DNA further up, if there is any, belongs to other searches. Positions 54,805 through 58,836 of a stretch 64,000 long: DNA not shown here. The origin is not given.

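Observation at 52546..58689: Uncharacterised RiPP-like maturation cassette: HprK-like kinase, PqqD, radical SAM/SPASM, small precursor, C25 peptidase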

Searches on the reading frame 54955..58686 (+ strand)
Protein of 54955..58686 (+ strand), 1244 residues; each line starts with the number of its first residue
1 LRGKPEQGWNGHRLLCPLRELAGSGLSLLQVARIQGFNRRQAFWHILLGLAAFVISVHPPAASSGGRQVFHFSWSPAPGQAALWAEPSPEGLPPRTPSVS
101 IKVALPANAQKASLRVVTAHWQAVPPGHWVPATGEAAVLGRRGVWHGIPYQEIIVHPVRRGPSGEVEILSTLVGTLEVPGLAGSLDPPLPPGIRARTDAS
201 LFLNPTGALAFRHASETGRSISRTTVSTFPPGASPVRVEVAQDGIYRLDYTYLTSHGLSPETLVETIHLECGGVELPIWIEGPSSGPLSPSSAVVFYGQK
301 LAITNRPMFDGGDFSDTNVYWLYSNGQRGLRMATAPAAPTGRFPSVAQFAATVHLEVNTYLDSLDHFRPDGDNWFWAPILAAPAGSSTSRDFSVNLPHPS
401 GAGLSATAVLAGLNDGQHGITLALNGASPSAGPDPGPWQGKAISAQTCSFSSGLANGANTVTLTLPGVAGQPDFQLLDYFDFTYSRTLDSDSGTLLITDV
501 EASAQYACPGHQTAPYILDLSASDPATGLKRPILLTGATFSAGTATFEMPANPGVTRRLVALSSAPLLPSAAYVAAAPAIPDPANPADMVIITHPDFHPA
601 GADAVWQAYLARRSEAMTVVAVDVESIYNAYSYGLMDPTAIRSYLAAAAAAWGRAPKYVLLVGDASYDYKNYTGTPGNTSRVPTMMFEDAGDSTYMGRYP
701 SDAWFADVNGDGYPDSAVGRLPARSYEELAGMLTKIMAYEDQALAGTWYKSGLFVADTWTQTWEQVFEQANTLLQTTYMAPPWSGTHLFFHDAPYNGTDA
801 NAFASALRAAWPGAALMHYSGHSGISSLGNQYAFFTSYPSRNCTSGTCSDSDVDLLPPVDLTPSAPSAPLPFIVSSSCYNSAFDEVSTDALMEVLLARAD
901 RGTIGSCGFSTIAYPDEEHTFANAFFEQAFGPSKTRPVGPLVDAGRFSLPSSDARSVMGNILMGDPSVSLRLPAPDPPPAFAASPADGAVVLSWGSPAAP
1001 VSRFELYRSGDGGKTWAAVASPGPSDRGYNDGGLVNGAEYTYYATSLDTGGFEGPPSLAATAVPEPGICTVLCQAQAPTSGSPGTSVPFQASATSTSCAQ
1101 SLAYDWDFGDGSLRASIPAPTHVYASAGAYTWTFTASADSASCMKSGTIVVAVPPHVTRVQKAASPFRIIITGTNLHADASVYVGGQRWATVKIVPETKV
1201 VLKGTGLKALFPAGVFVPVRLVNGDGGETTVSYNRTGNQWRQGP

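Call 9: search_protein_families(library=ncbifam, proteins=[window:54955-58686:+], max_evalue=0.01)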
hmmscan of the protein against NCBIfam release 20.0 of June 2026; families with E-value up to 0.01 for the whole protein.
window:54955-58686:+ (1244 aa): 3 families
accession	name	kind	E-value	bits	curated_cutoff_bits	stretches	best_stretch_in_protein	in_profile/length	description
NF033707.1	T9SS_sortase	equivalog_domain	2.8e-51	174.3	420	2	236-829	8-613/1095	type IX secretion system sortase PorU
NF052324.1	PorU_rel_Nterm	equivalog_domain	1.9e-38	132.3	450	1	236-825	33-635/879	putative type IX secretion system sortase PorU2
TIGR00864.1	PCC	subfamily_domain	0.0058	13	1861.4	1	1087-1158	1413-1479/2700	polycystin cation channel protein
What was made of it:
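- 55045..58689 (+): Secreted or membrane-anchored C25 (gingipain/PorU-like) cysteine peptidase with C-terminal PKD domain. The longest ORF starts at 54955, inside the precursor gene. The GTG at 55045 precedes a conserved signal-peptide-like segment (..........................). The C25 domain spans about 56719-57864. PorU-type NCBIfam models score 174 and 132 bits, below their cut-offs (call 9).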

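Call 10: search_protein_families(library=pfam, proteins=[window:54955-58686:+], max_evalue=0.01)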
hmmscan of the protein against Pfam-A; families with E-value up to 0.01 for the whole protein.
window:54955-58686:+ (1244 aa): 3 families
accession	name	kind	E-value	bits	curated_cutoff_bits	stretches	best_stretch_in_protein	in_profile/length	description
PF01364.23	Peptidase_C25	-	6.3e-63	213.7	23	1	589-970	1-374/374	Peptidase family C25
PF18911.6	PKD_4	-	1.9e-14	53.9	27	1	1075-1152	8-84/85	PKD domain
PF00801.26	PKD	-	4.2e-11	43.1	23.5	1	1076-1140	7-69/80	PKD domain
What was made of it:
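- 55045..58689 (+): PF01364 scores 213.7 bits, with PKD (call 10).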
